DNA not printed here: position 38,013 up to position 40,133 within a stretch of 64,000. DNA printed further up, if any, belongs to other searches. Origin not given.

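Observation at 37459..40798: licD + fused LicC-like cytidylyltransferase/CobD-HisC-like PLP enzyme + SAM methyltransferase: a candidate self-contained aminoalcohol-phosphate (phosphoethanolamine/phosphocholine-type) glycan-decoration module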

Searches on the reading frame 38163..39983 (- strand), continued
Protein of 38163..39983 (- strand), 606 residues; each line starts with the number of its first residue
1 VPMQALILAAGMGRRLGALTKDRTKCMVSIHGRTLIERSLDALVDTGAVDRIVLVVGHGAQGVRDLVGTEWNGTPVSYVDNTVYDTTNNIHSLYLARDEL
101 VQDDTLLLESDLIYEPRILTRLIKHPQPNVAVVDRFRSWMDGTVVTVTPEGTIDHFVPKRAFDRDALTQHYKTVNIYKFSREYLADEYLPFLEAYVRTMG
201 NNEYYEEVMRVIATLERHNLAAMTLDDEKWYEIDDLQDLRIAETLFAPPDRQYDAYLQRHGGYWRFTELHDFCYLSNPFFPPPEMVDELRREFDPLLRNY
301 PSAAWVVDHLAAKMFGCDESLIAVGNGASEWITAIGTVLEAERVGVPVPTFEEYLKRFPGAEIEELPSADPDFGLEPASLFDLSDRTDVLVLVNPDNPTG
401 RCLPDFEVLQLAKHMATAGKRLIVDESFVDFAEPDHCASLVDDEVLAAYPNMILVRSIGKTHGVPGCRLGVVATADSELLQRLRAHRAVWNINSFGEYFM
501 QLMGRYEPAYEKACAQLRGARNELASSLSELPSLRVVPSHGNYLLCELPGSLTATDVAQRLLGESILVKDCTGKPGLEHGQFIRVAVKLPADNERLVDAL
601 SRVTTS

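Call 76: search_protein_families(library=pfam, proteins=[L103:8563-9795:-, L103:7558-8538:-, L103:11810-12511:+, L103:12384-13430:+, L103:13457-14158:+, L094:2456-4261:+, L094:4278-5120:+, L094:6860-7699:+, L094:7696-8784:+, L094:8781-9548:+], max_evalue=0.001)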
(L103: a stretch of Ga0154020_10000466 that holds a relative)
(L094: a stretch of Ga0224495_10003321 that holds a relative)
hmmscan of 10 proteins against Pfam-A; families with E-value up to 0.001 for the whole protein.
L103:8563-9795:- (410 aa): 1 family
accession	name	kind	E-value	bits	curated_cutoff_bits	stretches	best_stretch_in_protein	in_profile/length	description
PF06245.16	DUF1015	-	1.9e-71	241.1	25.8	1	16-325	2-325/325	Protein of unknown function (DUF1015)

L103:7558-8538:- (326 aa): 2 families
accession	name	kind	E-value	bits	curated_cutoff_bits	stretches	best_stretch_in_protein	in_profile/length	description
PF02388.22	FemAB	-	3.8e-17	62.7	24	1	203-312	284-396/406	FemAB family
PF13480.13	Acetyltransf_6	-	3.4e-10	40.7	22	1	152-291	5-142/143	Acetyltransferase (GNAT) domain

L103:11810-12511:+ (233 aa): 10 families
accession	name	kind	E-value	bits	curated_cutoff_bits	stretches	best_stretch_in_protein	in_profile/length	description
PF08241.18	Methyltransf_11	-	1.1e-19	71.3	21.2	1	63-155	1-95/95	Methyltransferase domain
PF13649.12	Methyltransf_25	-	4.5e-18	66.2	27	1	62-151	1-97/97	Methyltransferase domain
PF13847.12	Methyltransf_31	-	4.4e-15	56.1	27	1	58-175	3-127/145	Methyltransferase domain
PF08242.18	Methyltransf_12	-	3.3e-13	50.6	30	1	63-153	1-98/98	Methyltransferase domain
PF13489.12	Methyltransf_23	-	2.1e-12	47.5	27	1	54-168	16-124/164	Methyltransferase domain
PF01209.24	Ubie_methyltran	-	5.6e-07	29.6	20.1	1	51-159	40-155/233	ubiE/COQ5 methyltransferase family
PF05401.17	NodS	-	8.3e-07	29.5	24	1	60-170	45-159/201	Nodulation protein S (NodS)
PF01739.24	CheR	-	9.4e-07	28.9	27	1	114-162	133-180/195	CheR methyltransferase, SAM binding domain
PF03291.22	mRNA_G-N7_MeTrfase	-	0.00015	21.4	26.6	0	109-162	133-186/315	mRNA (guanine-N(7))-methyltransferase domain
PF03141.22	Methyltransf_29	-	0.00039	19.6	23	1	62-164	121-225/506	Putative S-adenosyl-L-methionine-dependent methyltransferase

L103:12384-13430:+ (348 aa): 1 family
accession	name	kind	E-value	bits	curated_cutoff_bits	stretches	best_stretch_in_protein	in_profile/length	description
PF01066.26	CDP-OH_P_transf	-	1.9e-07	32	22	1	94-182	3-86/152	CDP-alcohol phosphatidyltransferase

L103:13457-14158:+ (233 aa): 2 families
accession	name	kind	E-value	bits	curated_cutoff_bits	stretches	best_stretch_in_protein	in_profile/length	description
PF02348.25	CTP_transf_3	-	8.6e-21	75.2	22.6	1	4-178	1-160/217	Cytidylyltransferase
PF12804.13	NTP_transf_3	-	8.8e-06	26.4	27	1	18-138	15-125/160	MobA-like NTP transferase domain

L094:2456-4261:+ (601 aa): 0 families

L094:4278-5120:+ (280 aa): 0 families

L094:6860-7699:+ (279 aa): 3 families
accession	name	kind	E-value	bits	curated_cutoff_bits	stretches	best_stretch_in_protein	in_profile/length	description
PF00535.33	Glycos_transf_2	-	1.7e-22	80.6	23.3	1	66-163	1-99/168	Glycosyl transferase family 2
PF13641.12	Glyco_tranf_2_3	-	4.7e-11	43.6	27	1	65-179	3-122/230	Glycosyltransferase like family 2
PF10111.15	Glyco_tranf_2_2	-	9.3e-07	29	27.3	1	71-170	7-109/276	Glycosyltransferase like family 2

L094:7696-8784:+ (362 aa): 2 families
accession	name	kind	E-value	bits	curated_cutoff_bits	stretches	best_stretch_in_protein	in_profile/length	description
PF03102.20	NeuB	-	1.2e-75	254.6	22.1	1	43-283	1-239/241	NeuB family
PF08666.17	SAF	-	1.6e-10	41.8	21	1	300-357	1-62/63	SAF domain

L094:8781-9548:+ (255 aa): 2 families
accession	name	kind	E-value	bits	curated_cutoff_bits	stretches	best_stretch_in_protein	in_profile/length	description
PF02348.25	CTP_transf_3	-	2.1e-38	132.7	22.6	1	6-207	1-205/217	Cytidylyltransferase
PF12804.13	NTP_transf_3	-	1.1e-07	32.6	27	1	12-120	11-113/160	MobA-like NTP transferase domain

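Call 89: search_protein_families(library=ncbifam, proteins=[L019:10001-11812:+, L018:10001-11803:+, L016:10001-11872:+, L006:10001-11815:+, L103:9878-11785:+, L009:10001-11794:+], max_evalue=1e-20)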
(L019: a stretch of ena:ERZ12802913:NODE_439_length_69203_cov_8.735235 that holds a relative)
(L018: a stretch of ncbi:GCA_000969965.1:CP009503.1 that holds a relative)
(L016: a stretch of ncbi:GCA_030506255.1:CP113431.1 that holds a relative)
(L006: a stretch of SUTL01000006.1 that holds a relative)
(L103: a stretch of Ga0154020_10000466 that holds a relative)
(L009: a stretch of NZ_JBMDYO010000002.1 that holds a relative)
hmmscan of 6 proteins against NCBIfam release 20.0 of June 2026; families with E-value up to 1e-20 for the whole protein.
L019:10001-11812:+ (603 aa): 7 families
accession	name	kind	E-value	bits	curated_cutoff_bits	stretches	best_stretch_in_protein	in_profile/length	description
TIGR01140.1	L_thr_O3P_dcar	equivalog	1.6e-51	175.4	290.55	1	262-601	15-331/331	threonine-phosphate decarboxylase CobD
TIGR01141.1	hisC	equivalog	3.5e-37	128.1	276.55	1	274-602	30-348/349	histidinol-phosphate transaminase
NF005915.1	PRK07908.1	equivalog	9.9e-28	97.4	360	1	264-601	12-332/332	Rv2231c family histidinol phosphate aminotransferase CobC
NF006225.0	PRK08354.1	equivalog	1.8e-24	86.7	288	1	252-602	3-314/318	putative aminotransferase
NF003496.0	PRK05166.1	equivalog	3e-23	82.2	540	1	274-602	46-368/373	histidinol-phosphate transaminase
NF002878.0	PRK03321.1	subfamily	1.4e-22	79.9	374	1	292-601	49-346/352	histidinol-phosphate transaminase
TIGR03992.1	Arch_glmU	subfamily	1.1e-21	77.2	292.1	1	1-179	1-171/393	bifunctional sugar-1-phosphate nucleotidylyltransferase/acetyltransferase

L018:10001-11803:+ (600 aa): 11 families
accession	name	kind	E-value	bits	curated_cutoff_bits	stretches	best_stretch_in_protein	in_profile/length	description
TIGR01140.1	L_thr_O3P_dcar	equivalog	6e-49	166.9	290.55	1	266-597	19-330/331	threonine-phosphate decarboxylase CobD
TIGR01141.1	hisC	equivalog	8.4e-38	130.1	276.55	1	274-599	30-348/349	histidinol-phosphate transaminase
NF006225.0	PRK08354.1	equivalog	1.8e-30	106.4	288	1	256-599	7-314/318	putative aminotransferase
NF005915.1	PRK07908.1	equivalog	3.1e-27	95.8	360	1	266-597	14-331/332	Rv2231c family histidinol phosphate aminotransferase CobC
TIGR03992.1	Arch_glmU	subfamily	1.6e-24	86.5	292.1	1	1-232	1-216/393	bifunctional sugar-1-phosphate nucleotidylyltransferase/acetyltransferase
NF003496.0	PRK05166.1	equivalog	1.5e-23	83.2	540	1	274-597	46-366/373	histidinol-phosphate transaminase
NF005021.0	PRK06425.1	equivalog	8.5e-23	81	353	1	291-597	46-327/335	histidinol-phosphate aminotransferase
NF053748.1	bifunc_CobBC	exception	6.2e-22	77.7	950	1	268-595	484-794/797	bifunctional hydrogenobyrinic acid a,c-diamide synthase/histidinol phosphate aminotransferase CobBC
NF041364.1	GntC_guanitoxin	equivalog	7.5e-22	77.7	415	0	315-583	59-338/356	guanitoxin biosynthesis PLP-dependent (S)-gamma-hydroxy-L-arginine cyclodehydratase GntC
NF002726.0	PRK02610.1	equivalog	9.5e-22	77.4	391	1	314-555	89-332/374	histidinol-phosphate transaminase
NF002878.0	PRK03321.1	subfamily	1.9e-21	76.2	374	1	301-547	60-305/352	histidinol-phosphate transaminase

L016:10001-11872:+ (623 aa): 10 families
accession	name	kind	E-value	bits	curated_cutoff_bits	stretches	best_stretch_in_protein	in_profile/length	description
TIGR01140.1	L_thr_O3P_dcar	equivalog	5.9e-55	186.7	290.55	1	265-603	18-330/331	threonine-phosphate decarboxylase CobD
TIGR01141.1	hisC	equivalog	7.4e-38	130.3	276.55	1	274-605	30-348/349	histidinol-phosphate transaminase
NF005915.1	PRK07908.1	equivalog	3.8e-36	125.1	360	1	254-603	2-331/332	Rv2231c family histidinol phosphate aminotransferase CobC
NF053748.1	bifunc_CobBC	exception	3.2e-29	101.9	950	1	251-603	467-796/797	bifunctional hydrogenobyrinic acid a,c-diamide synthase/histidinol phosphate aminotransferase CobBC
NF003496.0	PRK05166.1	equivalog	2e-27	96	540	1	274-608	46-371/373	histidinol-phosphate transaminase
NF006225.0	PRK08354.1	equivalog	1.6e-26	93.5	288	1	253-606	4-315/318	putative aminotransferase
NF041313.1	UDPGP_AglF_Halo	equivalog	7.2e-25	87.8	400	1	1-122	1-119/234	UTP--glucose-1-phosphate uridylyltransferase AglF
NF002877.0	PRK03317.1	equivalog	1.8e-23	82.9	409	1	389-608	167-368/374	histidinol-phosphate transaminase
NF002878.0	PRK03321.1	subfamily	6.1e-23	81.1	374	1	274-606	32-348/352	histidinol-phosphate transaminase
TIGR03992.1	Arch_glmU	subfamily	7.3e-23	81.1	292.1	1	1-157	1-153/393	bifunctional sugar-1-phosphate nucleotidylyltransferase/acetyltransferase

L006:10001-11815:+ (605 aa): 9 families
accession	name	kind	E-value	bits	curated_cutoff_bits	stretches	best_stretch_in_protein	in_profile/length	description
TIGR01140.1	L_thr_O3P_dcar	equivalog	9.5e-47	159.7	290.55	1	262-603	15-331/331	threonine-phosphate decarboxylase CobD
TIGR01141.1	hisC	equivalog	3.2e-43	148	276.55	1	274-605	30-349/349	histidinol-phosphate transaminase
NF006225.0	PRK08354.1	equivalog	2.1e-31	109.5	288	1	253-604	4-314/318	putative aminotransferase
NF005021.0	PRK06425.1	equivalog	3.7e-26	92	353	1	262-604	14-329/335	histidinol-phosphate aminotransferase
TIGR03992.1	Arch_glmU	subfamily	4.8e-25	88.3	292.1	1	1-161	1-157/393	bifunctional sugar-1-phosphate nucleotidylyltransferase/acetyltransferase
NF003496.0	PRK05166.1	equivalog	8.3e-25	87.3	540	1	274-605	46-369/373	histidinol-phosphate transaminase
NF005915.1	PRK07908.1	equivalog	1.7e-23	83.5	360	1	264-602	12-331/332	Rv2231c family histidinol phosphate aminotransferase CobC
NF041364.1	GntC_guanitoxin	equivalog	3e-22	79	415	1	314-592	58-342/356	guanitoxin biosynthesis PLP-dependent (S)-gamma-hydroxy-L-arginine cyclodehydratase GntC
NF002726.0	PRK02610.1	equivalog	8.3e-22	77.6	391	1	314-563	89-335/374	histidinol-phosphate transaminase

L103:9878-11785:+ (635 aa): 5 families
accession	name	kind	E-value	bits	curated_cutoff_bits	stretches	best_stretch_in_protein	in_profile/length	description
TIGR01140.1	L_thr_O3P_dcar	equivalog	2.3e-50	171.6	290.55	1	330-629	38-330/331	threonine-phosphate decarboxylase CobD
TIGR01141.1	hisC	equivalog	2.9e-35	121.8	276.55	1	317-631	33-348/349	histidinol-phosphate transaminase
NF006225.0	PRK08354.1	equivalog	8.2e-30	104.3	288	1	296-632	6-315/318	putative aminotransferase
NF005915.1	PRK07908.1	equivalog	1.2e-28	100.4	360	1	350-629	56-331/332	Rv2231c family histidinol phosphate aminotransferase CobC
NF053748.1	bifunc_CobBC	exception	6.1e-21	74.5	950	1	415-629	594-796/797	bifunctional hydrogenobyrinic acid a,c-diamide synthase/histidinol phosphate aminotransferase CobBC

L009:10001-11794:+ (598 aa): 6 families
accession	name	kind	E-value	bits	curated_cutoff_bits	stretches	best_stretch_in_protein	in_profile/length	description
TIGR01140.1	L_thr_O3P_dcar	equivalog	1.4e-49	169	290.55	1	253-597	7-329/331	threonine-phosphate decarboxylase CobD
TIGR01141.1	hisC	equivalog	4e-39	134.5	276.55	1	275-594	30-342/349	histidinol-phosphate transaminase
NF003496.0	PRK05166.1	equivalog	5.2e-27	94.6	540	1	282-592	52-360/373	histidinol-phosphate transaminase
NF006225.0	PRK08354.1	equivalog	9.6e-26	90.9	288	1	259-598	9-312/318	putative aminotransferase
NF005021.0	PRK06425.1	equivalog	3e-23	82.4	353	1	267-597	18-326/335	histidinol-phosphate aminotransferase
NF005915.1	PRK07908.1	equivalog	4.2e-23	82.2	360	1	264-596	11-329/332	Rv2231c family histidinol phosphate aminotransferase CobC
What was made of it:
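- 38163..39233 (-): C-terminal half of the fusion (aa about 251-606): CobD-like fold-type I PLP enzyme, the predicted O-phospho-amino-acid decarboxylase. The same order holds in 8 further family members (call 89).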

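Call 90: predict_structure(alignment_id=A3)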
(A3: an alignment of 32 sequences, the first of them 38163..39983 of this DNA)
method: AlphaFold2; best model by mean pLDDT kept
length: 606 residues; sequences in the alignment: 32
mean_pLDDT: 91.2   pTM: 0.86
mean pLDDT of the five models: 91.2, 90.7, 90.3, 88.7, 88.7
residues with pLDDT >= 90: 460; 70-90: 118; 50-70: 20; < 50: 8
segments of 3 or more residues with pLDDT < 50: 212-214
pLDDT, mean of each block of 10 residues (from residue 1): 92 89 92 97 97 96 97 98 85 93 96 97 96 91 89 85 85 95 91 77 51 58 94 93 94 91 88 93 93 81 83 93 91 94 97 92 95 94 97 96 97 97 97 94 96 93 84 96 82 77 94 97 98 96 95 95 96 94 97 98 89
secondary structure, 60 per line:
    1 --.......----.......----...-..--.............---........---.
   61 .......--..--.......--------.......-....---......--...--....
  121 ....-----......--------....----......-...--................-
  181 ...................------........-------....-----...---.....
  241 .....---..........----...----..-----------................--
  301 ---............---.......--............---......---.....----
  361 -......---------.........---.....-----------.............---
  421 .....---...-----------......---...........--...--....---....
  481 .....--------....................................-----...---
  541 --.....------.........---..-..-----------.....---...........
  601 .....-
elements in order: E3-9 H14-20 H35-45 E49-56 H60-67 E74-80 H89-95 H97-100 E104-109 E112-114 H117-124 E130-135 E144-147 E152-157 H164-169 E170-179 H181-199 H206-213 E221-224 E230-232 H236-245 H249-258 H283-298 H304-315 E322-325 H328-339 E343-348 H352-356 E362-367 H377-385 E389-393 H405-417 E421-425 H443-448 E452-457 H458-462 E470-473 H477-485 H494-529 E535-537 E543-547 H554-562 E582-586 H590-605

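Call 92: fold_search(model_id=the predicted structure, library=pdb)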
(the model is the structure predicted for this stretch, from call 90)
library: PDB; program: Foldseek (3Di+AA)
matches with E <= 10: 1910; with E <= 0.001: 1661
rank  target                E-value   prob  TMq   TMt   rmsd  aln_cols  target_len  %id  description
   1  6pd2_C                1.9e-30  1.00  0.39  0.39  21.7       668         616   17  PntC-AEPT: fusion protein of phosphonate-specific cytidylyltransferase and 2-aminoethylphosphonate (AEP) transaminase  (released 2019-08-07)
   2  6pd2_D                4.8e-29  1.00  0.37  0.37  21.6       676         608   16  PntC-AEPT: fusion protein of phosphonate-specific cytidylyltransferase and 2-aminoethylphosphonate (AEP) transaminase  (released 2019-08-07)
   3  6pd2_A                1.6e-28  1.00  0.39  0.38  21.7       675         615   17  PntC-AEPT: fusion protein of phosphonate-specific cytidylyltransferase and 2-aminoethylphosphonate (AEP) transaminase  (released 2019-08-07)
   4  1lkc                  3.1e-28  1.00  0.52  0.86   2.2       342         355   29  Crystal Structure of L-Threonine-O-3-Phosphate Decarboxylase from Salmonella enterica (released 2002-05-01)
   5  6oux_A                4.9e-28  1.00  0.52  0.79   2.8       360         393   30  Structure of SMUL_1544, a decarboxylase from Sulfurospirillum multivorans (released 2019-06-05)
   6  1lc7                  5.8e-28  1.00  0.52  0.86   2.2       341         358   29  Crystal Structure of L-Threonine-O-3-phosphate Decarboxylase from S. enterica complexed with a substrate (released 2002-06-28)
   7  1lc8                  8.6e-28  1.00  0.52  0.86   2.2       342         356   29  Crystal Structure of L-Threonine-O-3-phosphate Decarboxylase from S. enterica complexed with its reaction intermediate (released 2002-06-28)
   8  1lc5                  9.6e-28  1.00  0.52  0.86   2.2       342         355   29  Crystal Structure of L-Threonine-O-3-phosphate Decarboxylase from S. enterica in its apo state (released 2002-06-28)
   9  6oux_B                2.0e-27  1.00  0.50  0.84   2.8       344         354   30  Structure of SMUL_1544, a decarboxylase from Sulfurospirillum multivorans (released 2019-06-05)
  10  6pd1_A                3.1e-27  1.00  0.40  0.39  21.3       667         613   16  PntC-AEPT: fusion protein of phosphonate-specific cytidylyltransferase and 2-aminoethylphosphonate (AEP) transaminase  (released 2019-08-07)
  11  6pd1_C                5.2e-27  1.00  0.40  0.39  21.5       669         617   16  PntC-AEPT: fusion protein of phosphonate-specific cytidylyltransferase and 2-aminoethylphosphonate (AEP) transaminase  (released 2019-08-07)
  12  6pd1_D                5.5e-27  1.00  0.39  0.39  21.0       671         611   16  PntC-AEPT: fusion protein of phosphonate-specific cytidylyltransferase and 2-aminoethylphosphonate (AEP) transaminase  (released 2019-08-07)
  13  6pd1_B                1.2e-26  1.00  0.39  0.39  21.4       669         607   16  PntC-AEPT: fusion protein of phosphonate-specific cytidylyltransferase and 2-aminoethylphosphonate (AEP) transaminase  (released 2019-08-07)
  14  3ftb_A                2.7e-25  1.00  0.51  0.89   2.4       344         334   24  The crystal structure of the histidinol-phosphate aminotransferase from Clostridium acetobutylicum (released 2009-02-17)
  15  8bj3_B                2.6e-24  1.00  0.49  0.79   2.8       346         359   23  Crystal structure of Medicago truncatula histidinol-phosphate aminotransferase (HISN6) in complex with histidinol-phos (released 2023-03-22)
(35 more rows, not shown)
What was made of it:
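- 38163..39233 (-): Foldseek gives TM 0.86 and rmsd 2.2 A to CobD (call 92).
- Closest known: PntC-AEPT fusion. Same: It is the best whole-chain Foldseek match (call 92).
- Its PLP half superposes on CobD with TM 0.86 and on SMUL_1544 (calls 90, 92). The Foldseek superposition on Salmonella CobD (TM 0.86, rmsd 2.2 A) is as good as on SMUL_1544 (call 92).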
